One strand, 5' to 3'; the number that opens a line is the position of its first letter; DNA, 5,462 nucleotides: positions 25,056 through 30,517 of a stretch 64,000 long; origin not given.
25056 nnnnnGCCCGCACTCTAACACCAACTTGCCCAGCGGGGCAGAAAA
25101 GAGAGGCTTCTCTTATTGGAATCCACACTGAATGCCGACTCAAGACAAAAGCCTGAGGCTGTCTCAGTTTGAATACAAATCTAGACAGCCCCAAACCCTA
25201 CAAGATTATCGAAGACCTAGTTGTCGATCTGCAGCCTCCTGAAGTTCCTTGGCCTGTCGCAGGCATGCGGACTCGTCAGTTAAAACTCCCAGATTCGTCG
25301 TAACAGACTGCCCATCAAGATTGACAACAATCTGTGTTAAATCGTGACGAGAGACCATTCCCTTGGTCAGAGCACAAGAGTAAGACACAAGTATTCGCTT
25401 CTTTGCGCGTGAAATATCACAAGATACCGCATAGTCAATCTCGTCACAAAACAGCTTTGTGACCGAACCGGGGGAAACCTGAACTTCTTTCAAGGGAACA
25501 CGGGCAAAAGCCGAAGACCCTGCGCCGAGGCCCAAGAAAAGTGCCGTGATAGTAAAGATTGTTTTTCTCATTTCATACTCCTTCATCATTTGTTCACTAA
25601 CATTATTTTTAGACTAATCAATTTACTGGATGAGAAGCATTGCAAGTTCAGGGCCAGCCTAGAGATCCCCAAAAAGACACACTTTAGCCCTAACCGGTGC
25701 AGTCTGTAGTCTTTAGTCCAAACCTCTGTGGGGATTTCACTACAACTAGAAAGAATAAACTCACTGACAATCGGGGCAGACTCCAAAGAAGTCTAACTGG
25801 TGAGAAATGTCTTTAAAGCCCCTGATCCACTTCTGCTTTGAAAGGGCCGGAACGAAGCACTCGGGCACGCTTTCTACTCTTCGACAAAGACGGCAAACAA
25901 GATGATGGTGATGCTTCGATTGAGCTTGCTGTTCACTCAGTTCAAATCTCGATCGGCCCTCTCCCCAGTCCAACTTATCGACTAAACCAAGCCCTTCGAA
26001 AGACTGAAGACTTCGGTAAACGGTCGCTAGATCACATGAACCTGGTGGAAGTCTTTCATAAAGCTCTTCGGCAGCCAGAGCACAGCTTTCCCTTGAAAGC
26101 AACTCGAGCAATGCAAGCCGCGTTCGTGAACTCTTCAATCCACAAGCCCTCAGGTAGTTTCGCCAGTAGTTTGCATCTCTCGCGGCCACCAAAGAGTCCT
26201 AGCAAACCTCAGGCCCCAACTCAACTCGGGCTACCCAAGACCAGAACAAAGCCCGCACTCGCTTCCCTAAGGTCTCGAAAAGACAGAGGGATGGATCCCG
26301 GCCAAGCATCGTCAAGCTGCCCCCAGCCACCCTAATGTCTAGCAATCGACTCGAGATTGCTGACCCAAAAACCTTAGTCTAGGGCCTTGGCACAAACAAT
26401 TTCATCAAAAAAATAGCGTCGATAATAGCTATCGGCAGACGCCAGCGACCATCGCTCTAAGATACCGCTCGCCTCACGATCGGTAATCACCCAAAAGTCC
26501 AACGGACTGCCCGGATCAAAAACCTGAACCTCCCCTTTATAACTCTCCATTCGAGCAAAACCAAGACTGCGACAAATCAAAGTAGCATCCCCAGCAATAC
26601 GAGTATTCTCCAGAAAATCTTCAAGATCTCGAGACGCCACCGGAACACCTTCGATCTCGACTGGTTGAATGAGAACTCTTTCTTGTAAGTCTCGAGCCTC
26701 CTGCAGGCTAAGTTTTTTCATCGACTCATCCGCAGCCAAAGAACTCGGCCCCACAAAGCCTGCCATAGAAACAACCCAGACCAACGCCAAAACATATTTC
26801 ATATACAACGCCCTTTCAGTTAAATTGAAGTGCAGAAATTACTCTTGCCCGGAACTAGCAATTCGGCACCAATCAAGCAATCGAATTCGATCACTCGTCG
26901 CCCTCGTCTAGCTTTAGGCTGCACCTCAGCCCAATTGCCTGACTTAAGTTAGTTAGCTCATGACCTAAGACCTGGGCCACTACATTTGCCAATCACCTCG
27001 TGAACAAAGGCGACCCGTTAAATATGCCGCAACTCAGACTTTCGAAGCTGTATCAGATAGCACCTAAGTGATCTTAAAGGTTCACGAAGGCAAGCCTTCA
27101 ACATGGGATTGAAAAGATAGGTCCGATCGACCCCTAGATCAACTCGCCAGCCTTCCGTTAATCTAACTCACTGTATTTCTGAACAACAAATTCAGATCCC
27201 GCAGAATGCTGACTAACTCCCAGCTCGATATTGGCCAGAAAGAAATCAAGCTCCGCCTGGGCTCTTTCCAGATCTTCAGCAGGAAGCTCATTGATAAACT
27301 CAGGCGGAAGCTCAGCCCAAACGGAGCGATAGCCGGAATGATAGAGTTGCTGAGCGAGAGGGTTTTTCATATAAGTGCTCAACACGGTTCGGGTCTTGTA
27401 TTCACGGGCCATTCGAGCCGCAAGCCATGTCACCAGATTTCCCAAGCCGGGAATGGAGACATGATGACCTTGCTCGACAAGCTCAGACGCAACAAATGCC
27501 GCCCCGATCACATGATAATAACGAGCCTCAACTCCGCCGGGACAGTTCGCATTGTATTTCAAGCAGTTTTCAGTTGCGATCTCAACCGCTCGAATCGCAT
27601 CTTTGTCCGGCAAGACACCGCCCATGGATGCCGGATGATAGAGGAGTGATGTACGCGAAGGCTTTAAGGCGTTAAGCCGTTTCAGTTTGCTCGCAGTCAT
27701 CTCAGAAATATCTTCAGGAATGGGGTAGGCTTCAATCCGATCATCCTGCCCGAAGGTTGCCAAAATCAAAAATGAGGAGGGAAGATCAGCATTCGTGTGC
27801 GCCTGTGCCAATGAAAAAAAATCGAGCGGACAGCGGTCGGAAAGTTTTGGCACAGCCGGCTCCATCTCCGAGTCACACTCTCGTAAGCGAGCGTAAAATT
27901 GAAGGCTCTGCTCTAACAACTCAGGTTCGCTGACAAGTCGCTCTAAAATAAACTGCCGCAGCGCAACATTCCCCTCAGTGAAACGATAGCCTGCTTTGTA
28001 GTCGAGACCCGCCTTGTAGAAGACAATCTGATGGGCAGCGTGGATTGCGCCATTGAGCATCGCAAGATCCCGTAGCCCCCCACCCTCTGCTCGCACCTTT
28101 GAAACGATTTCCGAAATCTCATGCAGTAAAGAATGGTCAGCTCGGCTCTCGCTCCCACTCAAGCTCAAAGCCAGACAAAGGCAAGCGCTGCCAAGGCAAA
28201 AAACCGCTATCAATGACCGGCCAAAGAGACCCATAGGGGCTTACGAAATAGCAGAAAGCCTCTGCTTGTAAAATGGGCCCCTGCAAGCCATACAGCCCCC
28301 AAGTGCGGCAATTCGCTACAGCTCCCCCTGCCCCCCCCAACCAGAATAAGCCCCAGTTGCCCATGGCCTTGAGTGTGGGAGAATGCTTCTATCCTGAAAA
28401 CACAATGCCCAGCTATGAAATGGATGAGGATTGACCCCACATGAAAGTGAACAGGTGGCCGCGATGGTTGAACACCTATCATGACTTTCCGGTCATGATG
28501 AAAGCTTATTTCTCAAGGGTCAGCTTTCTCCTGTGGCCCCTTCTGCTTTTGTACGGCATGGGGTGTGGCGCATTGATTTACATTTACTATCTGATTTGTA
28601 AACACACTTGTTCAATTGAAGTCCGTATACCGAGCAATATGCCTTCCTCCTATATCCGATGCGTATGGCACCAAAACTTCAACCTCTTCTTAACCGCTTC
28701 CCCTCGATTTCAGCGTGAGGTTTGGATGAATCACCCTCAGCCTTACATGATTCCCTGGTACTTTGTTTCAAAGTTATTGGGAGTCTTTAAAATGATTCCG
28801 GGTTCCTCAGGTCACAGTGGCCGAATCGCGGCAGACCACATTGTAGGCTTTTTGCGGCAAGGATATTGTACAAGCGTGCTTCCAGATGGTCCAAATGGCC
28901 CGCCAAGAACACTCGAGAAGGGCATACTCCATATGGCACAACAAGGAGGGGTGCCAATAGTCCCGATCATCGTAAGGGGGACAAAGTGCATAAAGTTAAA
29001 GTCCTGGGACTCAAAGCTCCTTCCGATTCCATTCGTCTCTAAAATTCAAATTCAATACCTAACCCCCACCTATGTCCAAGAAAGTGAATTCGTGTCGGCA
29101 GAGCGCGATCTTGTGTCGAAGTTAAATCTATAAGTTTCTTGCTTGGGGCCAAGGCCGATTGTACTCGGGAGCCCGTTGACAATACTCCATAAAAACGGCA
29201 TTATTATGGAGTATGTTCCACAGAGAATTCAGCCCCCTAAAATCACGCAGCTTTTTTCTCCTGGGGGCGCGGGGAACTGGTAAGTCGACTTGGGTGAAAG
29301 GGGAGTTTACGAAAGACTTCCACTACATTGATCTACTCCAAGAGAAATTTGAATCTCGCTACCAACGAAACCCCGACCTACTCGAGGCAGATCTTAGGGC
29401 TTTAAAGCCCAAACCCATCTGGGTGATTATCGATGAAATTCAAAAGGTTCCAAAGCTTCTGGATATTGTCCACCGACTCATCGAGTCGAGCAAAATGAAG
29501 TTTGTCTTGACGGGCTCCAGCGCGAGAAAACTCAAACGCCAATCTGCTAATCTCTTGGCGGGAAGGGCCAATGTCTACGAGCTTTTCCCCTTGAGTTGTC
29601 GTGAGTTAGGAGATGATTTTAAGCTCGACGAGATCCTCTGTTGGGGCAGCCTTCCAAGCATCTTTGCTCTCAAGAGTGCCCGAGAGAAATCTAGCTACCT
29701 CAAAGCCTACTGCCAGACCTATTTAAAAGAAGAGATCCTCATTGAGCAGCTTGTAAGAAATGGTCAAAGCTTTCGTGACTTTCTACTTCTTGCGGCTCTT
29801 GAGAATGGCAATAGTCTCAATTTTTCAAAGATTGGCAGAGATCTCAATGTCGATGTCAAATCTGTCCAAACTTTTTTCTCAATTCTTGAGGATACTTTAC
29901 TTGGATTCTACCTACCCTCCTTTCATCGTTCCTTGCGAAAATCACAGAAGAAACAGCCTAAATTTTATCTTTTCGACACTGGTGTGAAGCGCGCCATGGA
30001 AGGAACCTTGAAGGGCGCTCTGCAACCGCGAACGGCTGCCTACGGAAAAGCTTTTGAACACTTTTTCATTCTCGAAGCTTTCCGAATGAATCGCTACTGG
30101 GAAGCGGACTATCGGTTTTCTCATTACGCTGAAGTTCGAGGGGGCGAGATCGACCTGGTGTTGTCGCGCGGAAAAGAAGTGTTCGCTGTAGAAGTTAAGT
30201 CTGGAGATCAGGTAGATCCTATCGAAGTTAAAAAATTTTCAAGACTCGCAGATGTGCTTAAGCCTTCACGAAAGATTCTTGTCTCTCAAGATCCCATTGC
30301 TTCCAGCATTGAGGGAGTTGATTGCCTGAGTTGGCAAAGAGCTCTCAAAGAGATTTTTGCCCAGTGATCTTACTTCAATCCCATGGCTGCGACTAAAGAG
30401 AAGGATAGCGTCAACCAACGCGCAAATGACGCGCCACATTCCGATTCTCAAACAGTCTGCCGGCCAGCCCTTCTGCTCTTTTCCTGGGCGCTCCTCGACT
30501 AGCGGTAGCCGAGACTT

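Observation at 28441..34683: Putative genomic island abutting tRNA-Phe: two DUF4143 AAA ATPases flank hipBST, with a 24-nt duplicate of the tRNA 3' end next to the second ATPase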

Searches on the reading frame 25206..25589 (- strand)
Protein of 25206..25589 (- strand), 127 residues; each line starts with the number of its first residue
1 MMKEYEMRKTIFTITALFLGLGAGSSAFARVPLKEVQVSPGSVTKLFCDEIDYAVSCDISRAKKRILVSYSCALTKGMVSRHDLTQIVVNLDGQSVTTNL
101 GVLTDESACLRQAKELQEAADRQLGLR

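Call 10: search_protein_families(library=pfam, proteins=[window:25206-25589:-])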
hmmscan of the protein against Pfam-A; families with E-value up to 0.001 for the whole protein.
window:25206-25589:- (127 aa): 1 family
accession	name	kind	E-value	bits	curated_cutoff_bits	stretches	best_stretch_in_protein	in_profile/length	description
PF20224.3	DUF6583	-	0.0003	20.1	27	1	44-104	177-239/473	Family of unknown function (DUF6583)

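Call 27: search_protein_families(library=ncbifam, proteins=[window:25206-25589:-], max_evalue=0.01)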
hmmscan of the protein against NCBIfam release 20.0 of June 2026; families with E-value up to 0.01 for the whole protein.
window:25206-25589:- (127 aa): 0 families

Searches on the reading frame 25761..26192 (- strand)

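Call 10: search_protein_families(library=pfam, proteins=[window:25761-26192:-])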
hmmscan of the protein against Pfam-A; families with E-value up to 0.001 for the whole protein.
window:25761-26192:- (143 aa): 2 families
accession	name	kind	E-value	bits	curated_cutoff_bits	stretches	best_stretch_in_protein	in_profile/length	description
PF01475.25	FUR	-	9e-21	74.7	23.1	1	18-135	3-120/121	Ferric uptake regulator family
PF12840.13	HTH_20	-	0.00019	21.7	27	1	21-72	2-49/51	Helix-turn-helix domain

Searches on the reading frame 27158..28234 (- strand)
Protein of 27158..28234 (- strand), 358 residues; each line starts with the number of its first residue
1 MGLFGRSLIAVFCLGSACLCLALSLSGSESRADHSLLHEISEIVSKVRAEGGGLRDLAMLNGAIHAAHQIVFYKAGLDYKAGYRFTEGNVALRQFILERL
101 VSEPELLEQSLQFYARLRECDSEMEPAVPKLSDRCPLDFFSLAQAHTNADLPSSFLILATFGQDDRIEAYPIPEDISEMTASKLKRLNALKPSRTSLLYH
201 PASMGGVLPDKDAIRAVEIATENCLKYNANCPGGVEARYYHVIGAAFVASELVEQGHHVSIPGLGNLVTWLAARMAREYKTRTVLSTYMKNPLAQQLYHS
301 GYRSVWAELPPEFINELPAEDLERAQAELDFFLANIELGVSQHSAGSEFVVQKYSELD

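Call 7: search_protein_families(library=pfam, proteins=[window:27158-28234:-])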
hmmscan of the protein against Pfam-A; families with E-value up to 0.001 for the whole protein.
window:27158-28234:- (358 aa): 0 families

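Call 22: find_encoding_contigs(protein=window:27158-28234:-, flank=10000, max_places=10)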
Protein window:27158-28234:- (358 aa): 1 contig read that carries it; 1 place shown.
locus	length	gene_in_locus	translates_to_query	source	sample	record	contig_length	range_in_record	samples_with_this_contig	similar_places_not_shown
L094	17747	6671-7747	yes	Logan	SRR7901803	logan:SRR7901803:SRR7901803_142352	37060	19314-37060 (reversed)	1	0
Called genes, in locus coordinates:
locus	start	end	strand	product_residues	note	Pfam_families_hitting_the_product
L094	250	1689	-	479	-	PF13173:AAA_14, PF13635:DUF4143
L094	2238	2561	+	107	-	PF13657:Couple_hipA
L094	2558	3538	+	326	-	PF07804:HipA_C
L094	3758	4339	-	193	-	-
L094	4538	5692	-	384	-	PF13173:AAA_14, PF13635:DUF4143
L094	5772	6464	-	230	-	PF04028:DUF374 (weak)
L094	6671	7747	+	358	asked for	-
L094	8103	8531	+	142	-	-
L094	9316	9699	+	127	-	-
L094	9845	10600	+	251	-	PF08713:DNA_alkylation (weak)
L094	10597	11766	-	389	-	-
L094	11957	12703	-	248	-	PF18979:DUF5715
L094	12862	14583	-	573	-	-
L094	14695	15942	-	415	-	-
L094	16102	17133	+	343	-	PF00226:DnaJ (faint)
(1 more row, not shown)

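Call 27: search_protein_families(library=ncbifam, proteins=[window:27158-28234:-], max_evalue=0.01)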
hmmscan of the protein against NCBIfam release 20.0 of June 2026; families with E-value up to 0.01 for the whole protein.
window:27158-28234:- (358 aa): 0 families

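Call 28: search_protein_families(library=padloc, proteins=[window:27158-28234:-], max_evalue=0.01)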
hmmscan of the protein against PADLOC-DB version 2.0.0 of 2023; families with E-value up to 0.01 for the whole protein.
window:27158-28234:- (358 aa): 0 families

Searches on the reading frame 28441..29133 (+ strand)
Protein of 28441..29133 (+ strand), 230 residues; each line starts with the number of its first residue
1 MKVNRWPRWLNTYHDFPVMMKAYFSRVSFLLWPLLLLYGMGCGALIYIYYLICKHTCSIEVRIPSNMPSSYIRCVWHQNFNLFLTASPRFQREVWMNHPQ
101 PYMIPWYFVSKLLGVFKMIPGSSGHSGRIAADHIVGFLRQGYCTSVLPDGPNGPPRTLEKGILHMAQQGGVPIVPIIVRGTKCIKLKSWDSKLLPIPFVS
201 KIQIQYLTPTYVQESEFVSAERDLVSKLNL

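Call 7: search_protein_families(library=pfam, proteins=[window:28441-29133:+])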
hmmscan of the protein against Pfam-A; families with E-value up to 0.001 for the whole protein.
window:28441-29133:+ (230 aa): 1 family
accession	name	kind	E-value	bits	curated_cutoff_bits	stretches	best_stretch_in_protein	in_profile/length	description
PF04028.18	DUF374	-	9.4e-06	25.6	26.8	1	116-154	30-68/69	Domain of unknown function (DUF374)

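Call 27: search_protein_families(library=ncbifam, proteins=[window:28441-29133:+], max_evalue=0.01)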
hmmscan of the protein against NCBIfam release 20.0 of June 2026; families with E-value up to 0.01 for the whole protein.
window:28441-29133:+ (230 aa): 0 families

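Call 28: search_protein_families(library=padloc, proteins=[window:28441-29133:+], max_evalue=0.01)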
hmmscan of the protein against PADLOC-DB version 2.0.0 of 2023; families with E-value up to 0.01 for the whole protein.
window:28441-29133:+ (230 aa): 0 families

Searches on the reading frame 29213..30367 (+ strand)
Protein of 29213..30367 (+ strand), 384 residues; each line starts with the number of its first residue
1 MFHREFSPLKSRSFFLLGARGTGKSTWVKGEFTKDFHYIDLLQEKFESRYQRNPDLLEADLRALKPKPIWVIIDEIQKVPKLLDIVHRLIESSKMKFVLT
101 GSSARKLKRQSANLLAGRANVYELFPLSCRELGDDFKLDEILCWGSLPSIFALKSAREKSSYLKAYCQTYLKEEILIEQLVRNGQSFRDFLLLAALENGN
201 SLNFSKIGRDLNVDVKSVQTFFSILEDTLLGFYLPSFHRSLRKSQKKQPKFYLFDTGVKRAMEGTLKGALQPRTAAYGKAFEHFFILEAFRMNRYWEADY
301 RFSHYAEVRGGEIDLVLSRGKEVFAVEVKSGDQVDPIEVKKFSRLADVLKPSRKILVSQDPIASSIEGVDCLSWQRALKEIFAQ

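Call 7: search_protein_families(library=pfam, proteins=[window:29213-30367:+])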
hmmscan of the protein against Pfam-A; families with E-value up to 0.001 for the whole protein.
window:29213-30367:+ (384 aa): 2 families
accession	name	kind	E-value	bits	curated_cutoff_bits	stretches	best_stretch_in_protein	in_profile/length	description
PF13635.12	DUF4143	-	4.7e-30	104.9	28.1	1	181-331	10-160/160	Domain of unknown function (DUF4143)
PF13173.12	AAA_14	-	1.2e-25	90.4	27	1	12-132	3-128/129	AAA domain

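Call 27: search_protein_families(library=ncbifam, proteins=[window:29213-30367:+], max_evalue=0.01)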
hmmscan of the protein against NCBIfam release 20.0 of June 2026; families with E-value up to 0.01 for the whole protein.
window:29213-30367:+ (384 aa): 2 families
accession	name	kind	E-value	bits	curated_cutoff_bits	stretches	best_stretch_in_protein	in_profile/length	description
NF011272.0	PRK14679.1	equivalog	0.00019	21.7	168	1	270-335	9-71/129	hypothetical protein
NF011270.0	PRK14677.1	equivalog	0.0019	18.5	124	1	308-356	29-78/108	hypothetical protein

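Call 28: search_protein_families(library=padloc, proteins=[window:29213-30367:+], max_evalue=0.01)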
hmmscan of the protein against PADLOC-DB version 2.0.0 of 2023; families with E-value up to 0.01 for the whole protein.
window:29213-30367:+ (384 aa): 7 families
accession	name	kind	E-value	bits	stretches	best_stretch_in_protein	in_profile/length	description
PDLC04790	PDC-S01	-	2.3e-58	195.9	2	138-351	174-388/422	-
PDLC04789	PDC-S01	-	5e-48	162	1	10-342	16-352/375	-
PDLC04787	PDC-S01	-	6.5e-39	132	1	16-374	32-402/412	-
PDLC04791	PDC-S01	-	4.8e-28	95.9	1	15-362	23-380/395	-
PDLC04786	PDC-S01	-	1.1e-14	52.1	2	14-131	23-152/439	-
PDLC04788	PDC-S01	-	2.9e-14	50.8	2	185-333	231-385/448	-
PDLC04792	PDC-S01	-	2e-10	37.8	2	11-131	19-150/452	-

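Call 78: search_protein_representatives(protein=window:29213-30367:+)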
Query: 384 residues. Proteins with E-value up to 0.001 (for the whole library): 10802; up to 1e-10: 4577; up to 1e-30: 592. The best 150 are listed.
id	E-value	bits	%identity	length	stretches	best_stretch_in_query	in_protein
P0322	1.9e-141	488.0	57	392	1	1-382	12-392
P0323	4.7e-111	388.0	50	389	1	9-378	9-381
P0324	6.2e-109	381.0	51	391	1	8-383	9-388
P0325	2.1e-107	376.0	50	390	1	2-378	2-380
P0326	7.2e-104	364.3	47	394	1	1-382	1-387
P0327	1.7e-102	359.8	48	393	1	1-383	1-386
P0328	6.7e-102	357.9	49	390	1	1-382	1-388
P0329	2.5e-99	349.4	48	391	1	10-381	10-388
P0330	3.9e-98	345.5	47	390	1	3-383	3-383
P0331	4.3e-97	342.1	45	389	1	11-383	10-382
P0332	3.8e-96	338.9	47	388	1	10-381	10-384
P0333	6.0e-94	331.7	45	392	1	7-382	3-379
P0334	5.5e-93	328.5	46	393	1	10-382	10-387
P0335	1.9e-91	323.5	46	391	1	1-382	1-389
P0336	7.9e-91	321.4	46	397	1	1-378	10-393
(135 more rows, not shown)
